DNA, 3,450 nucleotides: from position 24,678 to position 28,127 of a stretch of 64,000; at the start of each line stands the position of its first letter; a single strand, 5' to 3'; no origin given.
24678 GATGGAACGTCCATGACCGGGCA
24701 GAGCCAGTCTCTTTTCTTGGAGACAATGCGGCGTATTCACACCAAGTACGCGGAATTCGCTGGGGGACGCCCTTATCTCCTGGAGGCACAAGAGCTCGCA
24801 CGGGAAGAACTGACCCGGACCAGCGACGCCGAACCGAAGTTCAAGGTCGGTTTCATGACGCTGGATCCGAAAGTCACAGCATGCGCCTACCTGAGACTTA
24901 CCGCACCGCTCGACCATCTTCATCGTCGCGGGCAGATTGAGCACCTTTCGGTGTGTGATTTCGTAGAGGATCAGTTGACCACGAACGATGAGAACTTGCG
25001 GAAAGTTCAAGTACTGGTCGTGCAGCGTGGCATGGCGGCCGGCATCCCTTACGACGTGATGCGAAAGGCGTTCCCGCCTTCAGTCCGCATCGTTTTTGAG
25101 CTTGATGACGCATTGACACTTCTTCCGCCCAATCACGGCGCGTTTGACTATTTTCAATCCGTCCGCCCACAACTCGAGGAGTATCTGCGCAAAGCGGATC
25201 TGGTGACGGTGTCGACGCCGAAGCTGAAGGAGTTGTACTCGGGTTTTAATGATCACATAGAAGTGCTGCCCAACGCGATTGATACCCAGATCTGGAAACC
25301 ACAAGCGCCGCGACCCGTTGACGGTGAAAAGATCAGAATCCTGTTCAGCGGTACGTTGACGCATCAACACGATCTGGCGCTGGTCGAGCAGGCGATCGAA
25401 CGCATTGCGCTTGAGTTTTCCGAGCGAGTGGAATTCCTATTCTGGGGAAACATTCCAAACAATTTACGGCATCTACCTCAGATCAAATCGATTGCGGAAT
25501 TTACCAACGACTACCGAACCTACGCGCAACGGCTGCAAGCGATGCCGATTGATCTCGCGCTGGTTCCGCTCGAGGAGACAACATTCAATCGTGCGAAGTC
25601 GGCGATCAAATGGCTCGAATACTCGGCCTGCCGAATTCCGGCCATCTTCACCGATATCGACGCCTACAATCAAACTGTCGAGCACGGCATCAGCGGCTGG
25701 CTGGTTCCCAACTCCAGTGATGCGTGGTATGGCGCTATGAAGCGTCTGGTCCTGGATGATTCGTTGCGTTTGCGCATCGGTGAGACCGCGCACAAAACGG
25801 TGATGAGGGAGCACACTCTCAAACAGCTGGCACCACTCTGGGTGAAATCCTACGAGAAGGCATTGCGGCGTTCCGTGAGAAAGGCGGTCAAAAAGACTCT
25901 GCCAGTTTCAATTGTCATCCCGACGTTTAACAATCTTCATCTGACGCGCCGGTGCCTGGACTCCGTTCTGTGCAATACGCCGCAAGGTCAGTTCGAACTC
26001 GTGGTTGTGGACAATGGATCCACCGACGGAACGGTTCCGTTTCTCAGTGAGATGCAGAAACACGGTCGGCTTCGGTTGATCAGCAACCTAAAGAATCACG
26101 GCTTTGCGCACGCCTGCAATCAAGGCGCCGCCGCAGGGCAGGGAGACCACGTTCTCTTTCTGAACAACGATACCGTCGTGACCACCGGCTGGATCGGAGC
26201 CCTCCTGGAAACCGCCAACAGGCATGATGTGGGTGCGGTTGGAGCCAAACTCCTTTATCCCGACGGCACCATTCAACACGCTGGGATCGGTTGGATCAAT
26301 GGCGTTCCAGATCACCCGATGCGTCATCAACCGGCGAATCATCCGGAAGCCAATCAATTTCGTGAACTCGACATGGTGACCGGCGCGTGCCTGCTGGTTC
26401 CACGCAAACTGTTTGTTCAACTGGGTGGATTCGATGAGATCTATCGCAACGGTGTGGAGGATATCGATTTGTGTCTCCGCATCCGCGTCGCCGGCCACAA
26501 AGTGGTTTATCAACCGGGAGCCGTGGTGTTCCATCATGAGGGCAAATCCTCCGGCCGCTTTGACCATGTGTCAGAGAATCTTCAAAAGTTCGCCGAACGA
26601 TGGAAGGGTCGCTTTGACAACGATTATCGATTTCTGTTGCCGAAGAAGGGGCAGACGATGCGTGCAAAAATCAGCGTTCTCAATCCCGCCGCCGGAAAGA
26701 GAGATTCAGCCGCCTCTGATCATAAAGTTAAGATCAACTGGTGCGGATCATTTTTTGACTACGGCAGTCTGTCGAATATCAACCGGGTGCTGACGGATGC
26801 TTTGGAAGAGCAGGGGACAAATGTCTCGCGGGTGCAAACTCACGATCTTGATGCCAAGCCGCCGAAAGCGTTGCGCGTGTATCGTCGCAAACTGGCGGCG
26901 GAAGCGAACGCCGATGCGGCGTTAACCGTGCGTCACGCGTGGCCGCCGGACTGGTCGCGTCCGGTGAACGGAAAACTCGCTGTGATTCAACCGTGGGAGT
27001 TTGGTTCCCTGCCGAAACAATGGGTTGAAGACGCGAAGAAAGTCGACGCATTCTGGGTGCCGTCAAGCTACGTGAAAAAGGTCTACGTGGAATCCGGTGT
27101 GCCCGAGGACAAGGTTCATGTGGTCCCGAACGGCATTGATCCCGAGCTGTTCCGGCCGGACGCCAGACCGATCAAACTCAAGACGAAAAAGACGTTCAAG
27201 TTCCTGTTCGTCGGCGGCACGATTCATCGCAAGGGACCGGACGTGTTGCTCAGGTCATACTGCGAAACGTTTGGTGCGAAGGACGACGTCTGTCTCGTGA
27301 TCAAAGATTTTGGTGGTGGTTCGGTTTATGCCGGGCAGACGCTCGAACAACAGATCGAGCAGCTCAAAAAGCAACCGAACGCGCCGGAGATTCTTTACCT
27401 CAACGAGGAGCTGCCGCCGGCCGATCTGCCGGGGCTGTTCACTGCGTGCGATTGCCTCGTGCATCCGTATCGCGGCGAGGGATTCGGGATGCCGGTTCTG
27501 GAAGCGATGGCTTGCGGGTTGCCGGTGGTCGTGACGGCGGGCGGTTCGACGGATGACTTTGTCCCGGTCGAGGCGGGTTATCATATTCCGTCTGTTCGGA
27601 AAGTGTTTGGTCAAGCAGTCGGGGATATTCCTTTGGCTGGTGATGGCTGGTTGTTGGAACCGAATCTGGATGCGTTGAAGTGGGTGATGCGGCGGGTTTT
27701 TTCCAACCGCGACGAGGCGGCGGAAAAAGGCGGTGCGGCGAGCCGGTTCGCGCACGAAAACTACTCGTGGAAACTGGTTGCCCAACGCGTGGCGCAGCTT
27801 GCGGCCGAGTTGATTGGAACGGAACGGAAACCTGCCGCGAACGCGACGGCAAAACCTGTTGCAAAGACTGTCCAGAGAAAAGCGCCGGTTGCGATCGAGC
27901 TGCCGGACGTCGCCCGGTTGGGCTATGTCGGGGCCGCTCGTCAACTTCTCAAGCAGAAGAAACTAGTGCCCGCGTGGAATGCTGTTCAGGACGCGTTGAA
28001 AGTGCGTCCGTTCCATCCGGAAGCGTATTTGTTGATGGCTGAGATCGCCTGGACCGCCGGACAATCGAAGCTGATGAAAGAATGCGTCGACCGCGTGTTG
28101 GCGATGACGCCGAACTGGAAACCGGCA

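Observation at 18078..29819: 3,913-aa single-ORF glycan assembly line fusing 6-7 glycosyltransferase and 3 methyltransferase modules, immediately downstream of flagellin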

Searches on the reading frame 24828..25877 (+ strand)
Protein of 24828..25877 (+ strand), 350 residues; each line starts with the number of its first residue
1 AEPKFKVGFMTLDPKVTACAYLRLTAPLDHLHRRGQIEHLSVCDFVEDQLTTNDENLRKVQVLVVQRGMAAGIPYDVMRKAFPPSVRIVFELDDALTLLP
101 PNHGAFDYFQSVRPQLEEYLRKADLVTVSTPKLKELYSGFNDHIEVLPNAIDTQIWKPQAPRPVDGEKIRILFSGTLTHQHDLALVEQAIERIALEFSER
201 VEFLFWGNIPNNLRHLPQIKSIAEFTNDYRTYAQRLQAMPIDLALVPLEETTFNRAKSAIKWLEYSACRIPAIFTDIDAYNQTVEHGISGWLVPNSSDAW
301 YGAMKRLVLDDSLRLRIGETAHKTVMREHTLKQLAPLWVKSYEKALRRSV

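Call 5: search_protein_families(library=pfam, proteins=[window:24828-25877:+], max_evalue=0.01)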
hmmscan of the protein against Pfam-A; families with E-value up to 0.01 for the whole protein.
window:24828-25877:+ (350 aa): 3 families
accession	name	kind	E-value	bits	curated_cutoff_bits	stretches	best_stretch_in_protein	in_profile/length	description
PF13692.12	Glyco_trans_1_4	-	5.2e-12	46.7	27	1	170-309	3-141/142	Glycosyl transferases group 1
PF00534.26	Glycos_transf_1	-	3.9e-09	36.7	26.4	1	164-323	11-171/172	Glycosyl transferases group 1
PF13524.12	Glyco_trans_1_2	-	9.5e-05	22.8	25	1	199-334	13-138/144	Glycosyl transferase-like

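Call 42: search_protein_families(library=ncbifam, proteins=[window:24828-25877:+], max_evalue=0.001)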
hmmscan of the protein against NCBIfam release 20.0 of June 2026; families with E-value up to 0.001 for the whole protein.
window:24828-25877:+ (350 aa): 5 families
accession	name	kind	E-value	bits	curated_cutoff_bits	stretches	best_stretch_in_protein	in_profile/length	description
TIGR03088.1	stp2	hypoth_equivalog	6.9e-07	28.6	409.05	1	107-345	138-373/374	TIGR03088 family PEP-CTERM/XrtA system glycosyltransferase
NF041876.1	EPS_EpsE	equivalog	1.8e-06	27.5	400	1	262-334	312-385/389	exopolysaccharide biosynthesis GT4 family glycosyltransferase EpsE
TIGR03999.1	thiol_BshA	equivalog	0.00014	20.9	273.7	1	120-346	142-374/375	N-acetyl-alpha-D-glucosaminyl L-malate synthase BshA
TIGR02149.1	glgA_Coryne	subfamily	0.00078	18.7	302.4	0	262-344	300-389/391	glycogen synthase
TIGR03449.1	mycothiol_MshA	equivalog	0.00087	18.3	462.5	0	263-345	321-403/406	D-inositol-3-phosphate glycosyltransferase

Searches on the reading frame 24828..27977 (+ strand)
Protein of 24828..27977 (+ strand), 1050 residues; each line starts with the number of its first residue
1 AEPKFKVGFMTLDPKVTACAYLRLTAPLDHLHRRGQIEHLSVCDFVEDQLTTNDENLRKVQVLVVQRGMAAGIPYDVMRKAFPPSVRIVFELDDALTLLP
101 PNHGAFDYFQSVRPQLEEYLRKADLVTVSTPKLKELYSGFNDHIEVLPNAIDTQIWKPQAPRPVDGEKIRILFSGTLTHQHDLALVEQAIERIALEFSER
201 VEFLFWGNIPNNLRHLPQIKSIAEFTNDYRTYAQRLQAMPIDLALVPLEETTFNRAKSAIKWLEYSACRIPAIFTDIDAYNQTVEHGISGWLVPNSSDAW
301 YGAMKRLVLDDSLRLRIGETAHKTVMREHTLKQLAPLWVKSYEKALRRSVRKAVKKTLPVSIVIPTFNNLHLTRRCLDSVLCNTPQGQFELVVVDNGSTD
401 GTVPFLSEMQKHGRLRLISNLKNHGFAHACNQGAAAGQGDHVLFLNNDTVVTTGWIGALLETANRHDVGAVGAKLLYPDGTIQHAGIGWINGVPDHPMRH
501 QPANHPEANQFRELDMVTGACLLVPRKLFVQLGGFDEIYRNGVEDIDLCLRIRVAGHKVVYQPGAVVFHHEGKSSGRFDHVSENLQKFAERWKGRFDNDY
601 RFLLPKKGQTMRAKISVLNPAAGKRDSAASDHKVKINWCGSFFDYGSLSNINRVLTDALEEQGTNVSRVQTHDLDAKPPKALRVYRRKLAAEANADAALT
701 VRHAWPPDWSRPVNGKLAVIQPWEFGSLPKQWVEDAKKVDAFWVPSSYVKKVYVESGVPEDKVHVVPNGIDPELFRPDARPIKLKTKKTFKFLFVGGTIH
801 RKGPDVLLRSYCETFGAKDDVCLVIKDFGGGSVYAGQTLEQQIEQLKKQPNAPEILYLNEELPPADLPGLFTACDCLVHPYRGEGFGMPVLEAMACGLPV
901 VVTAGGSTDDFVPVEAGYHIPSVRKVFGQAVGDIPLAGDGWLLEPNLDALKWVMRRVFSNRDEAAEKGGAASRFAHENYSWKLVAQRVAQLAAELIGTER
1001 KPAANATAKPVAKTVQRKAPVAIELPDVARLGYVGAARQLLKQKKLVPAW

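Call 21: search_solved_structures(query=window:24828-27977:+, max_evalue=0.0001)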
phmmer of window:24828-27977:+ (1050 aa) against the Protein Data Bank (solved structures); distinct sequences matched with E-value up to 0.0001: 24.
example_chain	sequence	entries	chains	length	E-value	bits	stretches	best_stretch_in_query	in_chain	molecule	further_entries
2z87_A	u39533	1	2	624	1.3e-12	49.8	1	331-451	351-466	Chondroitin synthase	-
2z86_A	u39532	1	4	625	1.3e-12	49.8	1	331-451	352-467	Chondroitin synthase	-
3c4q_A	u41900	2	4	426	9.2e-09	37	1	760-906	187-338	Predicted glycosyltransferases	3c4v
3c48_A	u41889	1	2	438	1e-08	36.9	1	760-906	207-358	Predicted glycosyltransferases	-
6p61_A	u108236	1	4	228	1.3e-07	33.2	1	354-459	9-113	Glycosyltransferase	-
9omj_A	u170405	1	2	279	1.6e-07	32.9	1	359-481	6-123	Glycosyltransferase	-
9omh_A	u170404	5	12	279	1.7e-07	32.8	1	359-481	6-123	Glycosyltransferase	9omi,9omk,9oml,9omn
9omm_A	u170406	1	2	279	1.7e-07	32.8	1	359-481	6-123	Glycosyltransferase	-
5hea_A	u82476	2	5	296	2e-07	32.6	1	360-456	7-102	Putative glycosyltransferase (GalT1)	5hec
3bcv_A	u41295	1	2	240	2.4e-06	29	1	360-475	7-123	Putative glycosyltransferase protein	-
6yv7_B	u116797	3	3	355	3e-06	28.7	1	360-450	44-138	Glycosyl transferase, family 2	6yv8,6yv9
6yv7_A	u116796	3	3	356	3e-06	28.7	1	360-450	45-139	Glycosyl transferase, family 2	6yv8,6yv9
7qsg_A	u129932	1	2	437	7.1e-06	27.5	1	741-912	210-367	D-inositol 3-phosphate glycosyltransferase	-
4xso_B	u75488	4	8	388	7.6e-06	27.4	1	750-910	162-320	Alr3699 protein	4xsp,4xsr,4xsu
9dcm_B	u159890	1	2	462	9.8e-06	27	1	793-918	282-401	Sucrose-phosphate synthase-like protein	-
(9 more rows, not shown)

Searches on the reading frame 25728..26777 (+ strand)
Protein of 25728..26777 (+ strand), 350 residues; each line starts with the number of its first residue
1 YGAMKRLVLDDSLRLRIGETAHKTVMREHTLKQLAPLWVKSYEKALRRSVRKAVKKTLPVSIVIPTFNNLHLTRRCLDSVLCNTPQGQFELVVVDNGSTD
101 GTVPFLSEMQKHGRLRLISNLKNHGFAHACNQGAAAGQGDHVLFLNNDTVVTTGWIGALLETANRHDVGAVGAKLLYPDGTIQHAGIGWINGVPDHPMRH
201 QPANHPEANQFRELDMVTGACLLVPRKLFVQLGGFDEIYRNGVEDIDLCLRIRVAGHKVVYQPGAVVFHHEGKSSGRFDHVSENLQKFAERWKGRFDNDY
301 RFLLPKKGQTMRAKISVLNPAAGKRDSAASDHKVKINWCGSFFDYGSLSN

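Call 6: search_protein_families(library=pfam, proteins=[window:25728-26777:+], max_evalue=0.01)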
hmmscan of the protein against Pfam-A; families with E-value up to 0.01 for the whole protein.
window:25728-26777:+ (350 aa): 7 families
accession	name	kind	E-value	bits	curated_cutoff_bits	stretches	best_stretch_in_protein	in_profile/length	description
PF00535.33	Glycos_transf_2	-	3.8e-27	95.7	23.3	1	61-187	1-127/168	Glycosyl transferase family 2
PF13641.12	Glyco_tranf_2_3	-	1.4e-23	84.6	27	1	60-275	3-217/230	Glycosyltransferase like family 2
PF10111.15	Glyco_tranf_2_2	-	1.6e-13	51.2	27.3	1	62-273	2-220/276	Glycosyltransferase like family 2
PF13506.12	Glyco_transf_21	-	4.5e-05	23.4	21.7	1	130-274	22-158/174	Glycosyl transferase family 21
PF13632.12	Glyco_trans_2_3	-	6.6e-05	23.3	27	1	210-276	65-128/198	Glycosyl transferase family group 2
PF02709.20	Glyco_transf_7C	-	0.0029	17.6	23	1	217-261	19-64/78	N-terminal domain of galactosyltransferase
PF13704.12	Glyco_tranf_2_4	-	0.0088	17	27.5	0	90-149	21-82/98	Glycosyl transferase family 2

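Call 42: search_protein_families(library=ncbifam, proteins=[window:25728-26777:+], max_evalue=0.001)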
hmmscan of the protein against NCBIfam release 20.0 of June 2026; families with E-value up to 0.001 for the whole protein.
window:25728-26777:+ (350 aa): 23 families
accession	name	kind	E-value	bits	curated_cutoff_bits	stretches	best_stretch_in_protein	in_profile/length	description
TIGR03965.1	mycofact_glyco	equivalog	6.6e-33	114.3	280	1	49-271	65-282/467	mycofactocin biosynthesis glycosyltransferase MftF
NF041875.1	EPS_EpsD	equivalog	1.1e-30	107.2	370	1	60-275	1-212/325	exopolysaccharide biosynthesis glycosyltransferase EpsD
TIGR04283.1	glyco_like_mftF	equivalog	2.3e-17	63.3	182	1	60-259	1-176/221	TIGR04283 family arsenosugar biosynthesis glycosyltransferase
TIGR03937.1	PgaC_IcaA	equivalog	1e-16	60.9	422.3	1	46-171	33-159/407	poly-beta-1,6-N-acetyl-D-glucosamine synthase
NF038299.1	EPS_HpsN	equivalog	1.3e-15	57.2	425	1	60-293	3-244/317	hormogonium polysaccharide biosynthesis glycosyltransferase HpsN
NF041394.1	GtaseAglG_Halo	equivalog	3.3e-14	52.9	440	1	60-270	3-216/304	glucosyl-dolichyl phosphate glucuronosyltransferase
NF007482.0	PRK10073.1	equivalog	1.4e-13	50.6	423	1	56-168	4-115/334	glycosyltransferase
NF045692.1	OglycostaseCruG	equivalog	4.2e-13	49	600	1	57-268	40-254/386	2'-O-glycosyltransferase CruG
NF038302.1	EPS_HpsE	equivalog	8.1e-13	48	300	1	60-174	3-123/307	hormogonium polysaccharide biosynthesis glycosyltransferase HpsE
TIGR04009.1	wcaE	equivalog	3e-11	43.1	369.2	1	64-152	7-96/248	colanic acid biosynthesis glycosyltransferase WcaE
NF047683.1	TeichurnBiosyTuaG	equivalog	1e-10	41.7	400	1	59-151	7-99/252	teichuronic acid biosynthesis protein TuaG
TIGR03469.1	HpnB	hypoth_equivalog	8.6e-10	38.2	379.25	1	47-166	32-163/386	hopene-associated glycosyltransferase HpnB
TIGR04242.1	nodulat_NodC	equivalog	1.1e-09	37.8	550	1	36-175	26-168/395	chitooligosaccharide synthase NodC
TIGR01556.1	rhamnosyltran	subfamily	3.6e-09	36.2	200.55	1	81-277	14-208/281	rhamnosyltransferase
NF050050.1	ProtGlycPglI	equivalog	4.6e-09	36.1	500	1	60-183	4-128/306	GalNAc(5)-diNAcBac-PP-undecaprenol beta-1,3-glucosyltransferase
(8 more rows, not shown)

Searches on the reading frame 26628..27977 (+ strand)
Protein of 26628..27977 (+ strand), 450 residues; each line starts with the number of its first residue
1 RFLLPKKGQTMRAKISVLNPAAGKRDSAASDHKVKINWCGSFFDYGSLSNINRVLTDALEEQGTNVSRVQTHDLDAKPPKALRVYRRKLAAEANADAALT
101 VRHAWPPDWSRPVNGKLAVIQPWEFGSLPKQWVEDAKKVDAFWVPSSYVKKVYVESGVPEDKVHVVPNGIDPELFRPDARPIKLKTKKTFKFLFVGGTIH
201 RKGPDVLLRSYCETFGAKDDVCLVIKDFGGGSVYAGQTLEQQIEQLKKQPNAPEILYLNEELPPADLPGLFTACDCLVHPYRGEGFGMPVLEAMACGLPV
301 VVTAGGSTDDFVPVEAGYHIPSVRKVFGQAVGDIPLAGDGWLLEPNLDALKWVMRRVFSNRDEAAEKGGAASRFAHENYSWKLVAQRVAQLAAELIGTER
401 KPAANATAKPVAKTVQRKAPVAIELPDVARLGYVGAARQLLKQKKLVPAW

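Call 6: search_protein_families(library=pfam, proteins=[window:26628-27977:+], max_evalue=0.01)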
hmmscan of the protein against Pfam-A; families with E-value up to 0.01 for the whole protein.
window:26628-27977:+ (450 aa): 6 families
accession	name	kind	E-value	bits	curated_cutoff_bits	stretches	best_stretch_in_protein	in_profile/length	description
PF00534.26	Glycos_transf_1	-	1e-20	74.4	26.4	1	177-321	3-141/172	Glycosyl transferases group 1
PF13692.12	Glyco_trans_1_4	-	1e-16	62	27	1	191-321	3-125/142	Glycosyl transferases group 1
PF20706.3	GT4-conflict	-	3.5e-09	36.6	26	1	159-387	170-384/385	Family 4 Glycosyltransferase in conflict systems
PF13439.12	Glyco_transf_4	-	2.4e-08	34.6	28.5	1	124-173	118-169/170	Glycosyltransferase Family 4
PF13524.12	Glyco_trans_1_2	-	0.00017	22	25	1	258-384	31-138/144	Glycosyl transferase-like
PF13579.12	Glyco_trans_4_4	-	0.0032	18.3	29.7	0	136-169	125-158/158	Glycosyl transferase 4-like domain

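Call 42: search_protein_families(library=ncbifam, proteins=[window:26628-27977:+], max_evalue=0.001)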
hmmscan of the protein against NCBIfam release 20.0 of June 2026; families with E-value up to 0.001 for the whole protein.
window:26628-27977:+ (450 aa): 17 families
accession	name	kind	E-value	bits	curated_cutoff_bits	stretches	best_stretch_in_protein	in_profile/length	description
TIGR04047.1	MSMEG_0565_glyc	hypoth_equivalog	1.2e-16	60.8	259.85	1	162-304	160-307/373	MSMEG_0565 family glycosyltransferase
TIGR02149.1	glgA_Coryne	subfamily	2.9e-16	59.6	302.4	1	156-392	164-387/391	glycogen synthase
NF053787.1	GlcN_PG_synth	equivalog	9.4e-16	57.6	480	1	255-322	243-310/361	N-acetylglucosaminyl phosphatidylglycerol synthase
TIGR03449.1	mycothiol_MshA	equivalog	5.2e-15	55.2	462.5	1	158-306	185-336/406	D-inositol-3-phosphate glycosyltransferase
TIGR03088.1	stp2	hypoth_equivalog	1.2e-13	50.8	409.05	1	156-322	155-322/374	TIGR03088 family PEP-CTERM/XrtA system glycosyltransferase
NF012028.0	PRK15484.1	subfamily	2.3e-13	50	618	1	142-320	143-325/380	lipopolysaccharide N-acetylglucosaminyltransferase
NF041876.1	EPS_EpsE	equivalog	6.3e-11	42.1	400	1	160-312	185-334/389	exopolysaccharide biosynthesis GT4 family glycosyltransferase EpsE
NF038295.1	EPS_HpsP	equivalog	1.7e-10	40.5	550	1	333-394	325-386/388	hormogonium polysaccharide biosynthesis glycosyltransferase HpsP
TIGR03999.1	thiol_BshA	equivalog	1.1e-05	24.5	273.7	1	269-314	268-313/375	N-acetyl-alpha-D-glucosaminyl L-malate synthase BshA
TIGR02095.1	glgA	subfamily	2.5e-05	23.1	328.45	1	184-311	288-407/477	glycogen/starch synthase, ADP-glucose type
NF038229.1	Glyco4_Geo_Pelo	equivalog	2.9e-05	23.2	400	1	159-302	131-266/338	GPMC system family 4 glycosyltransferase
NF053513.1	Gtran_IagA_BgsA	equivalog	4.9e-05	22.5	460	1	130-302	96-264/333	LTA glycolipid anchor biosynthesis glycosyltransferase, IagA/BgsA family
TIGR04063.1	stp3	hypoth_equivalog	5.1e-05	22.3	442.05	1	138-302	157-323/397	TIGR04063 family PEP-CTERM/XrtA system glycosyltransferase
NF007396.0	PRK09922.1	equivalog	0.00017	20.6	385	0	116-196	110-189/361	lipopolysaccharide 1,6-galactosyltransferase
NF049987.1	DaglGlyslTfaseDgs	equivalog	0.00019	20.5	500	0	140-311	103-269/332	processive diacylglycerol alpha-glucosyltransferase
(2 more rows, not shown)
